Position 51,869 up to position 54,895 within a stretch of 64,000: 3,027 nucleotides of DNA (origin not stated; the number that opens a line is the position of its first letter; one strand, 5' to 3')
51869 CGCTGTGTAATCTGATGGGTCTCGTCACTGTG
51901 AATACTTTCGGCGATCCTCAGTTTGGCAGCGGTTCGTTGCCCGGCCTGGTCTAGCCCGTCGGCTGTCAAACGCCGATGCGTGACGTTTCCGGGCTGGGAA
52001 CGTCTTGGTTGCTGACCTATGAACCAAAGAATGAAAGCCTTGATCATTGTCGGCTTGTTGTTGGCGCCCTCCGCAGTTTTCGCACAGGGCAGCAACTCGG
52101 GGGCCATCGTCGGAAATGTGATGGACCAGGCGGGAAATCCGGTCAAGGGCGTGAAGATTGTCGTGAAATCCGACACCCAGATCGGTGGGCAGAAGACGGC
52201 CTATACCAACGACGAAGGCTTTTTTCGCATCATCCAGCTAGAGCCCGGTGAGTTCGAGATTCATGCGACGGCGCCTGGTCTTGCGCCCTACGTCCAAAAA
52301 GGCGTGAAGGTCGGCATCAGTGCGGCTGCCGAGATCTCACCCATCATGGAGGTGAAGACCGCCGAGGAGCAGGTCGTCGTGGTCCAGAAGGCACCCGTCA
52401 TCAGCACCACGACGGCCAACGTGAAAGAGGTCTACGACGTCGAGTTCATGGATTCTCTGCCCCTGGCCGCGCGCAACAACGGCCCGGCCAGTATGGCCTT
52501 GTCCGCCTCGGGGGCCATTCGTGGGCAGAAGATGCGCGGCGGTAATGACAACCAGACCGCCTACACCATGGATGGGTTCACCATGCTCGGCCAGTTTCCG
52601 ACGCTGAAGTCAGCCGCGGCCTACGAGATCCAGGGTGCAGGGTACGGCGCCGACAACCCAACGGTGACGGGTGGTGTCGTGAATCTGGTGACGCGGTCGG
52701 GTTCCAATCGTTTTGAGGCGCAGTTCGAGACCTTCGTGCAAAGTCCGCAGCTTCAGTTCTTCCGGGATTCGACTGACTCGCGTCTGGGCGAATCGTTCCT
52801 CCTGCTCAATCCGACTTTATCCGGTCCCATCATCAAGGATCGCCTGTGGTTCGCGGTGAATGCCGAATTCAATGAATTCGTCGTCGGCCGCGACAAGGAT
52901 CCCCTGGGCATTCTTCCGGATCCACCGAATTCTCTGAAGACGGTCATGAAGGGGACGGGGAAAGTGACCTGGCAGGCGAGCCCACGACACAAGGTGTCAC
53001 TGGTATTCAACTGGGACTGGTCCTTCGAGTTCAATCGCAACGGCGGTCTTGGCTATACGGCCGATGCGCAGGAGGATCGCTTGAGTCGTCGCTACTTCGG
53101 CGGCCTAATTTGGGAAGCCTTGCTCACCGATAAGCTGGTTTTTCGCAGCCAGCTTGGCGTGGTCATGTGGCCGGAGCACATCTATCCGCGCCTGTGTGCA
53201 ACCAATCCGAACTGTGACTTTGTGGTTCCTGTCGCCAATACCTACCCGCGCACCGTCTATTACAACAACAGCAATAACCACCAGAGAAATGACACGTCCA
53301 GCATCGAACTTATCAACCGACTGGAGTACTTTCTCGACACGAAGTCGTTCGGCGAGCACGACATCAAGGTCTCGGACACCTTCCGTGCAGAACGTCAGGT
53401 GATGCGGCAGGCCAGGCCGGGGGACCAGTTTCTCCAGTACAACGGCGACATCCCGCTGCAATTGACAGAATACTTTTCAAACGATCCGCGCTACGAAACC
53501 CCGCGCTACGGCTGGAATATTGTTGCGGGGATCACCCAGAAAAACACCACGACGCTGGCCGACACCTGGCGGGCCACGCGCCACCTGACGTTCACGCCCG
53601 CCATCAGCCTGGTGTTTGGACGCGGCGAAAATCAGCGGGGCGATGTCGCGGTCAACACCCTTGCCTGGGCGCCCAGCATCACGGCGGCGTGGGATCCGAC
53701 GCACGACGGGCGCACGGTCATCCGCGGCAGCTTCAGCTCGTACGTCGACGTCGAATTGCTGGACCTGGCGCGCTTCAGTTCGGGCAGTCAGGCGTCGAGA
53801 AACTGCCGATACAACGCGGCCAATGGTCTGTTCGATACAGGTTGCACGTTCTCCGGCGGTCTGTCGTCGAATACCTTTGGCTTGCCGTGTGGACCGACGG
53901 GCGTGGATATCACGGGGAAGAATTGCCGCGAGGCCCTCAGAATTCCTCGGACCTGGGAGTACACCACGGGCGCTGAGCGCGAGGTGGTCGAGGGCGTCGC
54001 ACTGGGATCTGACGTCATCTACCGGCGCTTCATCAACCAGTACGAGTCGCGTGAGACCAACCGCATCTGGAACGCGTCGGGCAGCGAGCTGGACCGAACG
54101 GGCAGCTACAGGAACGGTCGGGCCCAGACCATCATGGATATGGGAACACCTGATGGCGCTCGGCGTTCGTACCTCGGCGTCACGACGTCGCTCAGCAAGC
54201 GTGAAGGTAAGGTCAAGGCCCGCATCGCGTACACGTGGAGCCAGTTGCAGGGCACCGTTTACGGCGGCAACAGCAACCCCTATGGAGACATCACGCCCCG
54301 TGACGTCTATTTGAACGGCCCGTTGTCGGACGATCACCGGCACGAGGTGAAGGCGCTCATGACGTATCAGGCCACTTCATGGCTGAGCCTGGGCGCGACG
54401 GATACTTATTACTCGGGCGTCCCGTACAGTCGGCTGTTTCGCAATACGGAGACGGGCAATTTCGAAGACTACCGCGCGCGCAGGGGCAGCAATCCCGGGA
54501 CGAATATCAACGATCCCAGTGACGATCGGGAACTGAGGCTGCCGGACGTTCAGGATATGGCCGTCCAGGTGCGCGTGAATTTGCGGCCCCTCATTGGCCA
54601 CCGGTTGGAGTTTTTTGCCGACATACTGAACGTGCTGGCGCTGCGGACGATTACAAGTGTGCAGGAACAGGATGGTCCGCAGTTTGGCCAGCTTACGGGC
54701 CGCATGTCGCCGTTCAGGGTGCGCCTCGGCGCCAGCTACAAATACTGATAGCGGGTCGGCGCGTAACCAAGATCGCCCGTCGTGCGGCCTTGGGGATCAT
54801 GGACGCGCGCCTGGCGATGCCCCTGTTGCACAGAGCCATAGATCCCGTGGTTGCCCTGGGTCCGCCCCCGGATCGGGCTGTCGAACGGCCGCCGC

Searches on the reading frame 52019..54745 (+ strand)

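Call 79: search_protein_families(library=pfam, proteins=[window:52019-54745:+], max_evalue=0.00001)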
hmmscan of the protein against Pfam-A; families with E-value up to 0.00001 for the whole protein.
window:52019-54745:+ (909 aa): 2 families
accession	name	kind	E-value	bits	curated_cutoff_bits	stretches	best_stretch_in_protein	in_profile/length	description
PF13620.12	CarboxypepD_reg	-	5.4e-13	49.5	32.3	1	30-105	2-76/82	Carboxypeptidase regulatory-like domain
PF13715.12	CarbopepD_reg_2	-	2.3e-06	28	32.2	1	30-121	1-87/88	CarboxypepD_reg-like domain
